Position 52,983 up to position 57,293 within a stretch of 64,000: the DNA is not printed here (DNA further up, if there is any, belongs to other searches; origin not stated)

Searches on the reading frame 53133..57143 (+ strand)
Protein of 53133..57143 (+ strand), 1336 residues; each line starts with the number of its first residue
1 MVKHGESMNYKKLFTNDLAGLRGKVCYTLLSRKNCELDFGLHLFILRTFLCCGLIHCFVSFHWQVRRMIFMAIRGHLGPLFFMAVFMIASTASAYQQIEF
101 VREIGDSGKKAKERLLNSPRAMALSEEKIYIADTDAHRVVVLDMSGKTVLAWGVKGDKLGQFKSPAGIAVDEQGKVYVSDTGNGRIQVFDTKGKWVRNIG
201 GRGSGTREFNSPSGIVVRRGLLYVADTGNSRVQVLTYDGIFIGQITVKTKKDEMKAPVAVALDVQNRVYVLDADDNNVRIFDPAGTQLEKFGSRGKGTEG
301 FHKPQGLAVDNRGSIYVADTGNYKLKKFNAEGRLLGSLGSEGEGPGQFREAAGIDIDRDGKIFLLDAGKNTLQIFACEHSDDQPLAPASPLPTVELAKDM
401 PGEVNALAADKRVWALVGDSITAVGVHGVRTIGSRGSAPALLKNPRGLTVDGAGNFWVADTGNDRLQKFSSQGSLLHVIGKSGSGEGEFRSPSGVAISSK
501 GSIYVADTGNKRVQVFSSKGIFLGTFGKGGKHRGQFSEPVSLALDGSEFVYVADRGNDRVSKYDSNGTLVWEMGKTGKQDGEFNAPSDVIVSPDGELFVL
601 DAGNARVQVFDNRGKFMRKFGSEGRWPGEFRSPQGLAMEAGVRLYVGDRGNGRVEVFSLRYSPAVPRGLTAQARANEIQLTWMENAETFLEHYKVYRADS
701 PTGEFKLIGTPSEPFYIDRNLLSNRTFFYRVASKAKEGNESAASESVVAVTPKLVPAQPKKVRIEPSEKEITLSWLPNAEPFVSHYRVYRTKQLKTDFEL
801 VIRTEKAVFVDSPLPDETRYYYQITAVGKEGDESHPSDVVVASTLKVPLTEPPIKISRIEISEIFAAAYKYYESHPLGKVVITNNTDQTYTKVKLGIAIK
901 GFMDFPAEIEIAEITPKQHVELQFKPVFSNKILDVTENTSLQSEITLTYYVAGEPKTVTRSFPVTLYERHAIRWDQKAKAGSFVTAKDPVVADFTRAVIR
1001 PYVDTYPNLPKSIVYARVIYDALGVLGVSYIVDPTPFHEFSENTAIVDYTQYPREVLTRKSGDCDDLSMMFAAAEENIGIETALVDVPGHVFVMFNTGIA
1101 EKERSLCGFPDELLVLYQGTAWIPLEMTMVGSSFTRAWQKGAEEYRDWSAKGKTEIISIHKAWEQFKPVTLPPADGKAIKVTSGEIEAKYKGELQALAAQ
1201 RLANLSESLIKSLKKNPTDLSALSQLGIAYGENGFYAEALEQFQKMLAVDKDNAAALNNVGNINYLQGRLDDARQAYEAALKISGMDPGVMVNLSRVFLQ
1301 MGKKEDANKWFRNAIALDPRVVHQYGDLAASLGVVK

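Call 80: search_protein_families(library=pfam, max_evalue=0.00001, proteins=[window:53133-57143:+])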
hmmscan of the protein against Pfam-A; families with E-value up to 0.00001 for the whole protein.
window:53133-57143:+ (1336 aa): 20 families
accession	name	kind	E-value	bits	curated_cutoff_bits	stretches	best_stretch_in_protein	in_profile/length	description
PF01436.27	NHL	-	1.8e-74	242.7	20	4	489-516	1-28/28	NHL repeat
PF17170.10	DUF5128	-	2.7e-39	135.7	22.9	3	259-332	47-121/321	6-bladed beta-propeller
PF08450.18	SGL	-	1.9e-21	77.3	26.3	0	126-199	145-220/246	SMP-30/Gluconolactonase/LRE-like region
PF25021.1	TEN_NHL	-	2.3e-21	76.6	27.1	0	549-608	296-354/357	Teneurin NHL domain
PF07719.23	TPR_2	-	4.8e-17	61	27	0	1254-1283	1-30/34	Tetratricopeptide repeat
PF13424.12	TPR_12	-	5.4e-14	52.6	30.1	2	1220-1283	3-74/77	Tetratricopeptide repeat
PF13432.12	TPR_16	-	2.8e-12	47.2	32.7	1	1226-1284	3-61/65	Tetratricopeptide repeat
PF13414.12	TPR_11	-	3.7e-12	46.2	26.8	0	1233-1268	7-42/42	TPR repeat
PF00515.34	TPR_1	-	9e-12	44.7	27.8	0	1254-1283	1-30/34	Tetratricopeptide repeat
PF13374.12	TPR_10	-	2.5e-11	43.6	27.5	0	1254-1283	2-31/42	Tetratricopeptide repeat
PF13431.12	TPR_17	-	8.3e-09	35.5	24.4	0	1211-1240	4-33/34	Tetratricopeptide repeat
PF13181.12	TPR_8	-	1.4e-08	34.7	25.7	0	1255-1284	2-31/34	Tetratricopeptide repeat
PF14559.12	TPR_19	-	3.6e-08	34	25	0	1267-1330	4-66/68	Tetratricopeptide repeat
PF22701.2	Mala_s_1-like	-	2.3e-07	31.2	27.5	0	168-331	4-159/195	Mal s 1 allergenic protein-like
PF15869.11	TolB_like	-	3.4e-07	30.3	29.2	0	94-197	46-147/296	TolB-like 6-blade propeller-like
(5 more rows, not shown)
